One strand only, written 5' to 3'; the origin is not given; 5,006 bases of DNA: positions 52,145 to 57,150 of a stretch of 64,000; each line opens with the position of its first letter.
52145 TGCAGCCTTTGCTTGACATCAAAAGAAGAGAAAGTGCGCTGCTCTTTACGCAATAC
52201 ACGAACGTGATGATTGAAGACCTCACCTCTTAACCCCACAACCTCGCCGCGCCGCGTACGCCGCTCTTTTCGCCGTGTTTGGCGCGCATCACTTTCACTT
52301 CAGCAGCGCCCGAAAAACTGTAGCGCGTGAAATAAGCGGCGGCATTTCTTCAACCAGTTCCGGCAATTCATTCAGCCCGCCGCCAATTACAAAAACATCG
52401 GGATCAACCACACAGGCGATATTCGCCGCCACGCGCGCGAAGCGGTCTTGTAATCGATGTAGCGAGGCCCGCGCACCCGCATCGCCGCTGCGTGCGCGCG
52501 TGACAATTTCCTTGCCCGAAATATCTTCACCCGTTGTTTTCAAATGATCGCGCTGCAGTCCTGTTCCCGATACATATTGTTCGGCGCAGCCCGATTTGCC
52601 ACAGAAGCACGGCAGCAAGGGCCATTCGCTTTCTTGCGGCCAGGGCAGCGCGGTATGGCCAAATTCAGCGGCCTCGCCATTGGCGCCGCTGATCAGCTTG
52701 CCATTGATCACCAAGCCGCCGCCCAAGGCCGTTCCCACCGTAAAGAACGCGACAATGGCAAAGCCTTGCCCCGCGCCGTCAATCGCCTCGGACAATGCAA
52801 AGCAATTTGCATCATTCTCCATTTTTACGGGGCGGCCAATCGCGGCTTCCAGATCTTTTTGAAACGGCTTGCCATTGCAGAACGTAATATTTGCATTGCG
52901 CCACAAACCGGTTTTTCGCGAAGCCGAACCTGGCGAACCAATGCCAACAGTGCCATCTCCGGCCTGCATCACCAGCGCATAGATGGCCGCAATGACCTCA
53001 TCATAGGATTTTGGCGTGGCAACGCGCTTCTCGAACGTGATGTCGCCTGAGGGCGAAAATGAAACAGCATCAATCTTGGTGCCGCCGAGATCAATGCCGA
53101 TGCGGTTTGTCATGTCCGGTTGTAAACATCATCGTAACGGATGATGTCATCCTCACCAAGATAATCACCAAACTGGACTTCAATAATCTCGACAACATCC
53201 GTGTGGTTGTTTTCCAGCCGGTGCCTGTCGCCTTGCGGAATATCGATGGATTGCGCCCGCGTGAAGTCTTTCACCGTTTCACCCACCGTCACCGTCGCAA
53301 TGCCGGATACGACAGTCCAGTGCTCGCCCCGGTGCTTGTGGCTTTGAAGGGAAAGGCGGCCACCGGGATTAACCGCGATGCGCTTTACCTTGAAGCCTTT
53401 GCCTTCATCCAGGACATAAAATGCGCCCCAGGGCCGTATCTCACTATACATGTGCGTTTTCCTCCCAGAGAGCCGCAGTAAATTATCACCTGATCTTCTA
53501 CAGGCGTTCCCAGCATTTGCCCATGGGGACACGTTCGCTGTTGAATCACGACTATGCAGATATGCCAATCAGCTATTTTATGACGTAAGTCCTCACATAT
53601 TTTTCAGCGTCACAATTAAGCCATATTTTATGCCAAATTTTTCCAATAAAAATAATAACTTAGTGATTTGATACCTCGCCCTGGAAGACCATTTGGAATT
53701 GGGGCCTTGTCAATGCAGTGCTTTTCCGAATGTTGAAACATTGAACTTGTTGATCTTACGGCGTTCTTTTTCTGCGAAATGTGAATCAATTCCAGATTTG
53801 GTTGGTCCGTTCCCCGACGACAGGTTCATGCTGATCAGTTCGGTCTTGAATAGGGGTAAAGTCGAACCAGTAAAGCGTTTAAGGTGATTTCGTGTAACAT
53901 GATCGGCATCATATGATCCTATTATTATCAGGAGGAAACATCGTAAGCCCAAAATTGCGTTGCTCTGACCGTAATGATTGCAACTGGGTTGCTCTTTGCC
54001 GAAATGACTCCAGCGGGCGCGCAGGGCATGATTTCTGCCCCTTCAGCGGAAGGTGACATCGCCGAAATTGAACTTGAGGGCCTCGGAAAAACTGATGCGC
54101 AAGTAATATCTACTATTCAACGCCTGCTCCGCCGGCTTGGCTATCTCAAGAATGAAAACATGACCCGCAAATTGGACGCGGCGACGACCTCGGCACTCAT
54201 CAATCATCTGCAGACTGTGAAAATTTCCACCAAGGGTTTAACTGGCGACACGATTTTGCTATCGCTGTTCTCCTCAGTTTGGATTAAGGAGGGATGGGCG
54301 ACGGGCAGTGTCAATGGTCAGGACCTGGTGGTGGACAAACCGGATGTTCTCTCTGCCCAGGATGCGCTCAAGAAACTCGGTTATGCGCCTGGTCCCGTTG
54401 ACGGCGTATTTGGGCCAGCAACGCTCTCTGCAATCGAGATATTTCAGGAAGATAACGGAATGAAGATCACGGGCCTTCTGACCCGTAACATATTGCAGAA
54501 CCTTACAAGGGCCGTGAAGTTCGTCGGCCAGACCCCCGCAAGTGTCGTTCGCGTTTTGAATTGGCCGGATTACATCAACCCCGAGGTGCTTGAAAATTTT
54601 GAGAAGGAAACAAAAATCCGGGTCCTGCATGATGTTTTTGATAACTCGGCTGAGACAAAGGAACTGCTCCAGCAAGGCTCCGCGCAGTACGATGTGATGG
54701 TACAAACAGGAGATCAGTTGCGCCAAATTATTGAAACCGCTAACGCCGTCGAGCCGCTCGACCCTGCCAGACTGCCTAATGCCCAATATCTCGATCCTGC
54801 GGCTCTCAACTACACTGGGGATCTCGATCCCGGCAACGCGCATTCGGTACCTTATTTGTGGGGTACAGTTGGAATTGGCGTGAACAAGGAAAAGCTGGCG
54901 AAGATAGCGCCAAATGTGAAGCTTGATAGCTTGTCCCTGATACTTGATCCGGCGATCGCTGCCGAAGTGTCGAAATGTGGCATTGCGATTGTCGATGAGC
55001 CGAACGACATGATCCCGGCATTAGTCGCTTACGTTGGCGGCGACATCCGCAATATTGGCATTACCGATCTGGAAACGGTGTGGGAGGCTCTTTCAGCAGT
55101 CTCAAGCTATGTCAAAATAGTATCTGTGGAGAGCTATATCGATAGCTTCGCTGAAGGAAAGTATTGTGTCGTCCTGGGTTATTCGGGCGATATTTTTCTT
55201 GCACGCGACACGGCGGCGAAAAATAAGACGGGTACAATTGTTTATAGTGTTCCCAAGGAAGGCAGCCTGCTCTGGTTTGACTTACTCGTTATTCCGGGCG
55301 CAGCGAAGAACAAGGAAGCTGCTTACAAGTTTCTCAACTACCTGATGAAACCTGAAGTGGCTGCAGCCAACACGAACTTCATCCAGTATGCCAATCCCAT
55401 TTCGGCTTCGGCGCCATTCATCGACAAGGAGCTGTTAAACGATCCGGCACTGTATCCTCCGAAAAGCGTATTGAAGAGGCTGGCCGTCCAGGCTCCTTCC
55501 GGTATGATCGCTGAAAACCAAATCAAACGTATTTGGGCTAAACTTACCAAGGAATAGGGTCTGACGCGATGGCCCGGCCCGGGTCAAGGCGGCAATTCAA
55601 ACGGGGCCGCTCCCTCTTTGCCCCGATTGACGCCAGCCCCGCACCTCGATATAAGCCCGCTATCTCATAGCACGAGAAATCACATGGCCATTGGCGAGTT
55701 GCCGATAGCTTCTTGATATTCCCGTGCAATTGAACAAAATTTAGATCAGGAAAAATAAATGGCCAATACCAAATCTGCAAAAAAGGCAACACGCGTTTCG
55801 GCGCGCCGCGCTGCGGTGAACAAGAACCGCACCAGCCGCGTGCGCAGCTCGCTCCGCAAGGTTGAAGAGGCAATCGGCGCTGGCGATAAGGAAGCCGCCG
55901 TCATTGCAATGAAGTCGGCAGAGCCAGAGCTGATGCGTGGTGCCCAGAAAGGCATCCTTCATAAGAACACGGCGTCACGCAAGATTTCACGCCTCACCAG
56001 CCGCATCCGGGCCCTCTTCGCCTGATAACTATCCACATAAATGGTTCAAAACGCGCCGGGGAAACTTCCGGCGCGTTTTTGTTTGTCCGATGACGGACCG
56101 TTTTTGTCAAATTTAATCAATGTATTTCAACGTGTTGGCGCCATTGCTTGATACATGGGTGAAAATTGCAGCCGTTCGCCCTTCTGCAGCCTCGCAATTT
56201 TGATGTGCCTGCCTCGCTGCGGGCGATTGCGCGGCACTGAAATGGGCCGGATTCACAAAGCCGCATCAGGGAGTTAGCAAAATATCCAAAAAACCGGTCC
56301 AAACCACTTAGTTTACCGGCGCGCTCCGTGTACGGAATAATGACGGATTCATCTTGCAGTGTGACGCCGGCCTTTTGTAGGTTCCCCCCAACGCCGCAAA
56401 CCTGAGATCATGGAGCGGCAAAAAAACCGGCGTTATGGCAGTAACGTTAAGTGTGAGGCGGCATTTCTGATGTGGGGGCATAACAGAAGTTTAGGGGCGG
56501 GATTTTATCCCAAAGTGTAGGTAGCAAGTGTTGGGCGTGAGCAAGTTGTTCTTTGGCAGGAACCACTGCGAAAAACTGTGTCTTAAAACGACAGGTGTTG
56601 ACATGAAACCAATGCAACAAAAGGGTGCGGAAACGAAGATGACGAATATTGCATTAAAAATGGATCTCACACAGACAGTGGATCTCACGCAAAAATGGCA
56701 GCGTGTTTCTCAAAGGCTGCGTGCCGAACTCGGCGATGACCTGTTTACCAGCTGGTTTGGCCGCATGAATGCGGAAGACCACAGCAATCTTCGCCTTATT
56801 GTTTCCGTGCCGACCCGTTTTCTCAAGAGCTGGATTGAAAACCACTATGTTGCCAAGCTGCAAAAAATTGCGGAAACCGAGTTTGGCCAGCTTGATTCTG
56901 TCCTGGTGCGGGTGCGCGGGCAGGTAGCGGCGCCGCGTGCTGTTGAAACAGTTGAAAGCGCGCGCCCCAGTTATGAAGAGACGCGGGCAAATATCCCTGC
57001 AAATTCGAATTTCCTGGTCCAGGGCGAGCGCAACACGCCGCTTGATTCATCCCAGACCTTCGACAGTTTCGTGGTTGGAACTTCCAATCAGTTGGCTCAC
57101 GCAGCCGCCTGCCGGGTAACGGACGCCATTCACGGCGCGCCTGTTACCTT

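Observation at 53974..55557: Peptidoglycan-binding domains fused to a PotD/PotF-type solute-binding protein, without a transporter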

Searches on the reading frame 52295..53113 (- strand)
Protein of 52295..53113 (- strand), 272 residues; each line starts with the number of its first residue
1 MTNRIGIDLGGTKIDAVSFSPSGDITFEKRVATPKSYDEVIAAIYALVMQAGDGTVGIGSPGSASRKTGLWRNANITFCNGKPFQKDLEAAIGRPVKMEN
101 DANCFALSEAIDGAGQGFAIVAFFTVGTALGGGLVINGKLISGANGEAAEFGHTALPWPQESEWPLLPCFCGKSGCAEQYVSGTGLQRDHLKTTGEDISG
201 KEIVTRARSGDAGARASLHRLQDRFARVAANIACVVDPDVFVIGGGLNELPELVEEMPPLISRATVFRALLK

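Call 8: search_protein_families(library=pfam, proteins=[window:52295-53113:-], max_evalue=0.001)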
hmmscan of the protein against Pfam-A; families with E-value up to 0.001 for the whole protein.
window:52295-53113:- (272 aa): 2 families
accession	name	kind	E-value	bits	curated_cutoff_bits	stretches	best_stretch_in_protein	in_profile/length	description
PF00480.26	ROK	-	3.3e-62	211.1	22.9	1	5-263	2-260/294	ROK family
PF05378.19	Hydant_A_N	-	0.00033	20.9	25.2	1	4-49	1-47/176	Hydantoinase/oxoprolinase N-terminal region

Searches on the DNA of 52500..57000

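Call 84: search_rna_families(source=window, start=52500, end=57000, threshold=evalue, max_evalue=0.1)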
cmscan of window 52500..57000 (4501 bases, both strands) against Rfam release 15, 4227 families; matches with E-value up to 0.1: 0.
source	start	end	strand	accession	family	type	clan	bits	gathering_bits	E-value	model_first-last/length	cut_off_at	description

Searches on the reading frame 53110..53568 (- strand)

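Call 8: search_protein_families(library=pfam, proteins=[window:53110-53568:-], max_evalue=0.001)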
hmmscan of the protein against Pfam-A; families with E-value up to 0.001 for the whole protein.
window:53110-53568:- (152 aa): 2 families
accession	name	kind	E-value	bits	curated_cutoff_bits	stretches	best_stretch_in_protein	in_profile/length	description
PF01050.24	MannoseP_isomer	-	4.8e-37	127.1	23.6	1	43-147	12-116/116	Mannose-6-phosphate isomerase C-terminal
PF07883.17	Cupin_2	-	2.1e-08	34.2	27.2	1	65-131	4-69/70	Cupin domain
